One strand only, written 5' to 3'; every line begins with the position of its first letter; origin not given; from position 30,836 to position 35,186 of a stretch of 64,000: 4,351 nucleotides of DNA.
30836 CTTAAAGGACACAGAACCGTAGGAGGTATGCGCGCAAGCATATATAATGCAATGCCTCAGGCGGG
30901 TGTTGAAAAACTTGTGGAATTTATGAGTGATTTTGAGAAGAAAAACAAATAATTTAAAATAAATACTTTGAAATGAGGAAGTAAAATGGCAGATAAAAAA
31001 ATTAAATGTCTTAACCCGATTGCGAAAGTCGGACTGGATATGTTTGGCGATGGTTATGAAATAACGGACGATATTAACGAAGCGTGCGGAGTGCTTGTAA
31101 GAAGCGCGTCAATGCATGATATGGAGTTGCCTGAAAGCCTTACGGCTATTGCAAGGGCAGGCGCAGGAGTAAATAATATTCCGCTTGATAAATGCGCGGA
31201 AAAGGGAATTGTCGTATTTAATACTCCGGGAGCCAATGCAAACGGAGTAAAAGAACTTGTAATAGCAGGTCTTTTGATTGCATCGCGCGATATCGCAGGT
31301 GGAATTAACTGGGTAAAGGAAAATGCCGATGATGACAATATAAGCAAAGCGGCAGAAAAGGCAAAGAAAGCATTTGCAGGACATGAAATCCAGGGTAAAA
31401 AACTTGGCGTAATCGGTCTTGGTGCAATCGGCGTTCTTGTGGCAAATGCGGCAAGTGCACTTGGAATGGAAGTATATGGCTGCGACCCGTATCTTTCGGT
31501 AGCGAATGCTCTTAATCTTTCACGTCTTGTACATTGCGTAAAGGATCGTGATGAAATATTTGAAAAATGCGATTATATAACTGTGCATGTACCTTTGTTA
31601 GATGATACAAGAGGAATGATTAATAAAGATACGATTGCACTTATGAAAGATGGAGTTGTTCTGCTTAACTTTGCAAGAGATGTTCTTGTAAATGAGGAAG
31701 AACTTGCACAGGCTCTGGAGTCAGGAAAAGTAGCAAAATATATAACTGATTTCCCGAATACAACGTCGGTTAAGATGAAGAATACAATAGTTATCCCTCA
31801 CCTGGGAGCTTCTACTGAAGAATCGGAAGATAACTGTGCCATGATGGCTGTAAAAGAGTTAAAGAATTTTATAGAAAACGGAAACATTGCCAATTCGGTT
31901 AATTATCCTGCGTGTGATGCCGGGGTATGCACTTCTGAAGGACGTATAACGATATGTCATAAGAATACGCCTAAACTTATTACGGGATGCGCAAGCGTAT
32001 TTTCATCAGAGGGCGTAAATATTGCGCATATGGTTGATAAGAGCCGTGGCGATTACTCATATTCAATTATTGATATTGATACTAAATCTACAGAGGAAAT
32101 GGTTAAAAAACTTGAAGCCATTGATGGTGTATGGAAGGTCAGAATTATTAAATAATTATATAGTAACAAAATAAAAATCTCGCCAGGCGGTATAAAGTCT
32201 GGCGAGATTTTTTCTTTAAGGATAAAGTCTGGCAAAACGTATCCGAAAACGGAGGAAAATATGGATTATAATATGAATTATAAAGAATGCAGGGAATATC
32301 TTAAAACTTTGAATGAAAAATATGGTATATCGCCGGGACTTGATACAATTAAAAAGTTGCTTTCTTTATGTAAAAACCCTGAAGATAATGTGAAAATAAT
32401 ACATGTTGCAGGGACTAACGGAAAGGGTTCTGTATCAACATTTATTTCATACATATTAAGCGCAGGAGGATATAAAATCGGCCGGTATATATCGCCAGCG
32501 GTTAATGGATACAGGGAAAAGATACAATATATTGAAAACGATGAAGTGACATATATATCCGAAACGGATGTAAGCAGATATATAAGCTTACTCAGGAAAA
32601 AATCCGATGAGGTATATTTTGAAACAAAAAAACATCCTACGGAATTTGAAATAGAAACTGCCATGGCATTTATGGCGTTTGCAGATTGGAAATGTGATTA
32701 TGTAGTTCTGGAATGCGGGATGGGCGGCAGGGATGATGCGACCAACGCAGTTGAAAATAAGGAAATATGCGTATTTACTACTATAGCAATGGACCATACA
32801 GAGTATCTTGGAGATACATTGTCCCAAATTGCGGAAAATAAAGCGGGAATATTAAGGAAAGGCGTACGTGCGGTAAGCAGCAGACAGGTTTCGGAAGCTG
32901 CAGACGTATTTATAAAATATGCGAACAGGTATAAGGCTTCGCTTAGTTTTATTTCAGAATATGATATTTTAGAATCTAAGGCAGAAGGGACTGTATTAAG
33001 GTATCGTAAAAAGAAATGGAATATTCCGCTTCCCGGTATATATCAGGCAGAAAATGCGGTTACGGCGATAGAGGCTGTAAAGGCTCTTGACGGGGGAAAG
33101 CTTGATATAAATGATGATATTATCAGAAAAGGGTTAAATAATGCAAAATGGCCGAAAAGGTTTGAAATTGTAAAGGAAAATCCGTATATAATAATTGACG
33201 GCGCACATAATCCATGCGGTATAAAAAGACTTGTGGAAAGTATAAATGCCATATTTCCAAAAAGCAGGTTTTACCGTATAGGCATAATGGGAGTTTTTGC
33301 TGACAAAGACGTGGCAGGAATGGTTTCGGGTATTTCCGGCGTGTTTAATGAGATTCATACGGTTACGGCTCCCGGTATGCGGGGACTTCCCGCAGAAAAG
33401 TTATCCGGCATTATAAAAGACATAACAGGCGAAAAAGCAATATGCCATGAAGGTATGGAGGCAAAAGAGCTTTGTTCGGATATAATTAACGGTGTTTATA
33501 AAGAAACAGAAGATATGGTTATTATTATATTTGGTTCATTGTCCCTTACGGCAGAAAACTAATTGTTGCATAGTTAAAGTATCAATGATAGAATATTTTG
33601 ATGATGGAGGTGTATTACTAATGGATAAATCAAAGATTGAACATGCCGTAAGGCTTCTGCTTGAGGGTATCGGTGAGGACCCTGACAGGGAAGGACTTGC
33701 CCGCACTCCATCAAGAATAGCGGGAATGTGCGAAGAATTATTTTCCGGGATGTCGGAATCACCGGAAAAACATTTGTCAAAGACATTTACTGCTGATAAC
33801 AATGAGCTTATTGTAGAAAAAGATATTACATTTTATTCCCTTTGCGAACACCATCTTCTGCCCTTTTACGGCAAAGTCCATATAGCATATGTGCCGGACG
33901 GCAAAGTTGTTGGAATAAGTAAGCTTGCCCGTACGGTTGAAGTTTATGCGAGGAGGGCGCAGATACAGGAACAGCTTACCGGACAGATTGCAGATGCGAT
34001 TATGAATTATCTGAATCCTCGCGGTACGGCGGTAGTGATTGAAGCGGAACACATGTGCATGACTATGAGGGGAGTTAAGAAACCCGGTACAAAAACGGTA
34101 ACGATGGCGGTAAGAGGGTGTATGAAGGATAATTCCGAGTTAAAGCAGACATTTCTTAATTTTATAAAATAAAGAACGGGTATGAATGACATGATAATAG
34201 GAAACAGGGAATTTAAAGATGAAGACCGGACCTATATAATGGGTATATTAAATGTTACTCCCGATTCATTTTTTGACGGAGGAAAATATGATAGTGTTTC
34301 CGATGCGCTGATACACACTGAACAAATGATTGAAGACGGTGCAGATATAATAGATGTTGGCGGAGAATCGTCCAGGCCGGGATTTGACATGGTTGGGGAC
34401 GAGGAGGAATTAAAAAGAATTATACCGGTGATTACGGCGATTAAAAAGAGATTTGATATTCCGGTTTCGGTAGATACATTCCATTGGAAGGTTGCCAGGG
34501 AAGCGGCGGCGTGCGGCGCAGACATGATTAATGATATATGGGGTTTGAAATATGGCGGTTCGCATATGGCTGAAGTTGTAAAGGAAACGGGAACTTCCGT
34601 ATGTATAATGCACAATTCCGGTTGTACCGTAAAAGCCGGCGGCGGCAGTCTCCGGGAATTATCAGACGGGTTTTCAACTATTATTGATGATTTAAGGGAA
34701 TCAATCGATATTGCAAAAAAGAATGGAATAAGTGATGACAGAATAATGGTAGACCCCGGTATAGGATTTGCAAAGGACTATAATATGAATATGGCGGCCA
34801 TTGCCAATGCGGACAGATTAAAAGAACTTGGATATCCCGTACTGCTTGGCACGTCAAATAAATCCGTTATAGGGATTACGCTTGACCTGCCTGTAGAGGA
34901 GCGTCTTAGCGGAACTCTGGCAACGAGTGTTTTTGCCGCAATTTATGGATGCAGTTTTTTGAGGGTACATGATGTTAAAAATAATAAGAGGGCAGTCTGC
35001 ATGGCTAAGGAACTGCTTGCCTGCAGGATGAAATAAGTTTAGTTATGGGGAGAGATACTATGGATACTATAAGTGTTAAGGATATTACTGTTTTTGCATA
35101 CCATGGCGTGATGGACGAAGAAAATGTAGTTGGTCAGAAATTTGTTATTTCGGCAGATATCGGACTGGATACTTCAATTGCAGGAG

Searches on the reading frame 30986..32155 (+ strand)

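Call 24: search_protein_families(library=pfam, proteins=[window:30986-32155:+], max_evalue=0.001)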
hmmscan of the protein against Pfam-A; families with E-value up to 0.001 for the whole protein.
window:30986-32155:+ (389 aa): 5 families
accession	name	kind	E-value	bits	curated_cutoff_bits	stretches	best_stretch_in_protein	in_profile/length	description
PF02826.25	2-Hacid_dh_C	-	1.1e-39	136.1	25.1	1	97-274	5-178/178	D-isomer specific 2-hydroxyacid dehydrogenase, NAD binding domain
PF00389.36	2-Hacid_dh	-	2.1e-19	70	24.6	1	26-306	33-134/134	D-isomer specific 2-hydroxyacid dehydrogenase, catalytic domain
PF03446.21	NAD_binding_2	-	2.6e-05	24.7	21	1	139-246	1-109/161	NAD binding domain of 6-phosphogluconate dehydrogenase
PF22629.2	ACT_AHAS_ss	-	0.0002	21.9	27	1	322-383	2-66/67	AHAS small subunit-like ACT domain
PF01842.31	ACT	-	0.0003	21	27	1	321-380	3-65/66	ACT domain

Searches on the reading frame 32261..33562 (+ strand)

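Call 24: search_protein_families(library=pfam, proteins=[window:32261-33562:+], max_evalue=0.001)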
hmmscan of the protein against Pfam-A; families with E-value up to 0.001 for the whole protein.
window:32261-33562:+ (433 aa): 2 families
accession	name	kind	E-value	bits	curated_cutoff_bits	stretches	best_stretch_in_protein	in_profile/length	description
PF08245.18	Mur_ligase_M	-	2.8e-14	54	24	1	49-272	1-199/200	Mur ligase middle domain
PF02875.26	Mur_ligase_C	-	4.1e-10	41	28.4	1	300-426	2-126/127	Mur ligase, glutamate ligase domain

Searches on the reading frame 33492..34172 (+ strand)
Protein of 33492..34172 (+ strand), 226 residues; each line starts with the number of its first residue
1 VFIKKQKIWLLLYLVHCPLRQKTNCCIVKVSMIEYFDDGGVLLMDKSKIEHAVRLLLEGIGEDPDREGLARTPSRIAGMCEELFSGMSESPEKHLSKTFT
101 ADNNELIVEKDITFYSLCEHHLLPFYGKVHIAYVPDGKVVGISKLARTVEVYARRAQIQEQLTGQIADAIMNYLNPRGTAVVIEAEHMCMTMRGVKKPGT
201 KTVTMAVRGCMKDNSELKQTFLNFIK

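Call 24: search_protein_families(library=pfam, proteins=[window:33492-34172:+], max_evalue=0.001)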
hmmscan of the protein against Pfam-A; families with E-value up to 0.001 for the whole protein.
window:33492-34172:+ (226 aa): 2 families
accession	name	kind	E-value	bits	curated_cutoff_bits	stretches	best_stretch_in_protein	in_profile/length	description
PF01227.27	GTP_cyclohydroI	-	3.9e-76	254.9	27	1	49-225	1-178/179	GTP cyclohydrolase I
PF14489.11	QueF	-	1.7e-05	25.4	27.3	1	124-181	1-58/81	QueF-like protein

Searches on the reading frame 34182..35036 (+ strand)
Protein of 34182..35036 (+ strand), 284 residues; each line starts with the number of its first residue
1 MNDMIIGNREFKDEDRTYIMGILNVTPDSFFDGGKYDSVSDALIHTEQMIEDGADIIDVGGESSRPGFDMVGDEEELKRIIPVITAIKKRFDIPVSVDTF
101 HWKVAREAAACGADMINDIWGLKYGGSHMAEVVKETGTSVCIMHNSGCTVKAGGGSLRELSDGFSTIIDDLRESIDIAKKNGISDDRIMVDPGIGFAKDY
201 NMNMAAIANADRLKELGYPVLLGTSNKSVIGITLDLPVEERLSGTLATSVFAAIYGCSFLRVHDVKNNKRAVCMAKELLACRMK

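Call 24: search_protein_families(library=pfam, proteins=[window:34182-35036:+], max_evalue=0.001)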
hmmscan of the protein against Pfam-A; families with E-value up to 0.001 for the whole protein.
window:34182-35036:+ (284 aa): 1 family
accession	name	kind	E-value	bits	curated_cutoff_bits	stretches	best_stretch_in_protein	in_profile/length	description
PF00809.28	Pterin_bind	-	8.6e-75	252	25.5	1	20-263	1-244/244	Pterin binding enzyme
